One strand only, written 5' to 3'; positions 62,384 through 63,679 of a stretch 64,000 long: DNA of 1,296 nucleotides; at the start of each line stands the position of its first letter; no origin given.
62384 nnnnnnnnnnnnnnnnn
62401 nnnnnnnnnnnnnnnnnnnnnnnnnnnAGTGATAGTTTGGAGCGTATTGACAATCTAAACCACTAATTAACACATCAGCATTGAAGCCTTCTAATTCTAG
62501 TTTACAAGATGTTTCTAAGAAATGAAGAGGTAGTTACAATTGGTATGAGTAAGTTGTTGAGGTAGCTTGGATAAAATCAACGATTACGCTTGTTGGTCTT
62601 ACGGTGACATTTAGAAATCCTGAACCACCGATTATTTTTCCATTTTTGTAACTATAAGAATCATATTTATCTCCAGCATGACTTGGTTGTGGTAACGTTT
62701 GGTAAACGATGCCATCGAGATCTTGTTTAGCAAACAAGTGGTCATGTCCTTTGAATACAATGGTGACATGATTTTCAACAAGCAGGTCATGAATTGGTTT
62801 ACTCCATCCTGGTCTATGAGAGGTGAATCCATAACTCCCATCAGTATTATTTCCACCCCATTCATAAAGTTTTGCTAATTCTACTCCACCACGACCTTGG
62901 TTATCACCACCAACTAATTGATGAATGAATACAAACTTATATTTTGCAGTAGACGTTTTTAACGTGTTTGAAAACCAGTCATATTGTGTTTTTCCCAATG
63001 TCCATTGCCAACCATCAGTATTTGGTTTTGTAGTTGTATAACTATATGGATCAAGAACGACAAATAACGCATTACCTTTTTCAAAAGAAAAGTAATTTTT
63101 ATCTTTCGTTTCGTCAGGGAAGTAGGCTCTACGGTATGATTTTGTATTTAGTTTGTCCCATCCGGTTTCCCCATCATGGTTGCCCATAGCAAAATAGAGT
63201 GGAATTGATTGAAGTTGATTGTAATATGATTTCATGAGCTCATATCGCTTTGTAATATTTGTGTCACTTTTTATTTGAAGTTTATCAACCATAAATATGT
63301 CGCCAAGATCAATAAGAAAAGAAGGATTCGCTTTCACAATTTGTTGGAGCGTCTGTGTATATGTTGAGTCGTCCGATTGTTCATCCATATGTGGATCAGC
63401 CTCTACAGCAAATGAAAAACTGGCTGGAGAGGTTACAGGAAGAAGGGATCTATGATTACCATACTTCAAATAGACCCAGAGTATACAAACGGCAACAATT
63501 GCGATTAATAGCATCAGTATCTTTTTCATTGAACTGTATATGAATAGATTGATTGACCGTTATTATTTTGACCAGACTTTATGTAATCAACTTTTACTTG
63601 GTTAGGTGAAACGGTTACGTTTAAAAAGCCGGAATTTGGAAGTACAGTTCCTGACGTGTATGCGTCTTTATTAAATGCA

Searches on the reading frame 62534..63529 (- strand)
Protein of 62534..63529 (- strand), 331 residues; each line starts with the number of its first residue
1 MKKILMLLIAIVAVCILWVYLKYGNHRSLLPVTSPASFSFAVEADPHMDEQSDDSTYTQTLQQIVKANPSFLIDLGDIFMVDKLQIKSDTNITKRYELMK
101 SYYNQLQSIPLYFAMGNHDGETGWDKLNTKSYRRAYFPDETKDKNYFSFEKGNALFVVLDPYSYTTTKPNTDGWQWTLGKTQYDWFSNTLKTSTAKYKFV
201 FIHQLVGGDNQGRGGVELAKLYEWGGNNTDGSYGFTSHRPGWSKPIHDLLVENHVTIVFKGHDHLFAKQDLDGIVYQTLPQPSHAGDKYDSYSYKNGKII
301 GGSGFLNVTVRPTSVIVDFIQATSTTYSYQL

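Call 52: find_encoding_contigs(protein=window:62534-63529:-, flank=10000, max_places=1)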
Protein window:62534-63529:- (331 aa): 10 contigs read that carry it; 1 place shown.
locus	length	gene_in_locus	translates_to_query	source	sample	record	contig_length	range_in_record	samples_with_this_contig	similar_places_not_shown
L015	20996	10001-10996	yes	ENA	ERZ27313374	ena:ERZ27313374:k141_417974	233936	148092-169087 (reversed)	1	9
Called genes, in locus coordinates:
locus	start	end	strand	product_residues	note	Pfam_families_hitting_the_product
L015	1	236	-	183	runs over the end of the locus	PF04542:Sigma70_r2, PF08281:Sigma70_r4_2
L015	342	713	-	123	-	-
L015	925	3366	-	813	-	PF00690:Cation_ATPase_N, PF00122:E1-E2_ATPase, PF00702:Hydrolase, PF13246:Cation_ATPase, PF08282:Hydrolase_3 (weak), PF00689:Cation_ATPase_C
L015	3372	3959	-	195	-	-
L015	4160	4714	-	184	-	PF00583:Acetyltransf_1, PF13508:Acetyltransf_7 (weak)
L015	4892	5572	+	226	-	PF00072:Response_reg, PF00486:Trans_reg_C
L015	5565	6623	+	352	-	PF00512:HisKA, PF02518:HATPase_c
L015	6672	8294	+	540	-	-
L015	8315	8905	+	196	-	-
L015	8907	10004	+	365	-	PF00149:Metallophos, PF09423:PhoD (weak)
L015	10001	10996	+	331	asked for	PF00149:Metallophos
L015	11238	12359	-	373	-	PF02954:HTH_8, PF13683:rve_3 (weak)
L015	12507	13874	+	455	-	PF00206:Lyase_1, PF08328:ASL_C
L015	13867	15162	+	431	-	PF00709:Adenylsucc_synt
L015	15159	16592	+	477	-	PF00478:IMPDH, PF01070:FMN_dh (faint), PF00571:CBS (weak), PF03060:NMO, PF05690:ThiG (faint)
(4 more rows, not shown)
